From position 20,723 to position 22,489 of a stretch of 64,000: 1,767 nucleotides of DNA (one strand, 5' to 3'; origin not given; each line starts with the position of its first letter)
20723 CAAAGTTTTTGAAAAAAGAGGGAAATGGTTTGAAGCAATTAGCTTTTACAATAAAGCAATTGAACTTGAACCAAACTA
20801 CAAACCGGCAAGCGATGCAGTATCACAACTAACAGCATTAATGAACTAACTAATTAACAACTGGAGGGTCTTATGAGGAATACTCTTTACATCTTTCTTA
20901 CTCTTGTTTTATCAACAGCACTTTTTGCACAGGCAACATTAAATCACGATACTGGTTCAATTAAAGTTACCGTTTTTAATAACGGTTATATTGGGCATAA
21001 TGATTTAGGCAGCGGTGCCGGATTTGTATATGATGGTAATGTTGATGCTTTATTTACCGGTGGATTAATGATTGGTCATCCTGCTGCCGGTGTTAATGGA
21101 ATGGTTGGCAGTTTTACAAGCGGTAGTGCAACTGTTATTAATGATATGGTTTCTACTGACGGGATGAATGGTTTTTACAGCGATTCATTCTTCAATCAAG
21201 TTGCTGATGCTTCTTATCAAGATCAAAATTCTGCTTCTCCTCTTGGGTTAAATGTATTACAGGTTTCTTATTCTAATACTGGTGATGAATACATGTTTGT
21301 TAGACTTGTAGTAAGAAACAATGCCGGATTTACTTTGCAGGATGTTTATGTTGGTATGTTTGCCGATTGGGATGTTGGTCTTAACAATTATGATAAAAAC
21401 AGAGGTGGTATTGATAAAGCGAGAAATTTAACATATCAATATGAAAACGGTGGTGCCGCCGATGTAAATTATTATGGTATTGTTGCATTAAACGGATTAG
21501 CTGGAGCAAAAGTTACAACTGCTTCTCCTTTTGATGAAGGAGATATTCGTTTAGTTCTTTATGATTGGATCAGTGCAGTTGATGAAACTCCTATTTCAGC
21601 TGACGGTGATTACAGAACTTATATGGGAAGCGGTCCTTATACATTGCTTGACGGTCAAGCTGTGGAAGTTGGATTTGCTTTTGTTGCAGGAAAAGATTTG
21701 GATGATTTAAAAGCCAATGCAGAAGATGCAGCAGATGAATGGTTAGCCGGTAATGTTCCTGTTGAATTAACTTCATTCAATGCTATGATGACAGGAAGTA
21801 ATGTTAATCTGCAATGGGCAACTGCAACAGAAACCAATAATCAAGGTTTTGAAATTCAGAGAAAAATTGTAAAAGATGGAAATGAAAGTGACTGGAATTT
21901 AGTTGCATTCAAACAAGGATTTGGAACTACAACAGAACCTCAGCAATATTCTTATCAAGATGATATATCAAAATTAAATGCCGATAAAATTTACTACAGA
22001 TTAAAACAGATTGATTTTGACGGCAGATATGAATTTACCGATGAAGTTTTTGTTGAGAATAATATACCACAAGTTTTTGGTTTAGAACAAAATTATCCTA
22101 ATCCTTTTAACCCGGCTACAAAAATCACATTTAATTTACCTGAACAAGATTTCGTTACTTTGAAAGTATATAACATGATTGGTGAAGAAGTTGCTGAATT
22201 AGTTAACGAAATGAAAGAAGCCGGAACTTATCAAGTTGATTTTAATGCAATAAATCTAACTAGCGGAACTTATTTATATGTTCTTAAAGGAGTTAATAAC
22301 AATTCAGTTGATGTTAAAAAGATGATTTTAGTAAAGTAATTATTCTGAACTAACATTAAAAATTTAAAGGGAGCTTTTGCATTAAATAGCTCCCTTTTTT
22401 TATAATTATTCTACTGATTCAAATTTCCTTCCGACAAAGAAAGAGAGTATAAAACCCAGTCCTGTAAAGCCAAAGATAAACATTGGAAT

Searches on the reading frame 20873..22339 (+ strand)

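Call 80: search_protein_families(library=pfam, proteins=[window:20873-22339:+], max_evalue=0.0001)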
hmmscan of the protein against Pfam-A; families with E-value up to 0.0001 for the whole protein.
window:20873-22339:+ (488 aa): 1 family
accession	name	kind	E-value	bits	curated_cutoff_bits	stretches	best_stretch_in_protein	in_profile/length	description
PF18962.6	Por_Secre_tail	-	1.3e-08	35.4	27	1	408-485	2-74/75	Secretion system C-terminal sorting domain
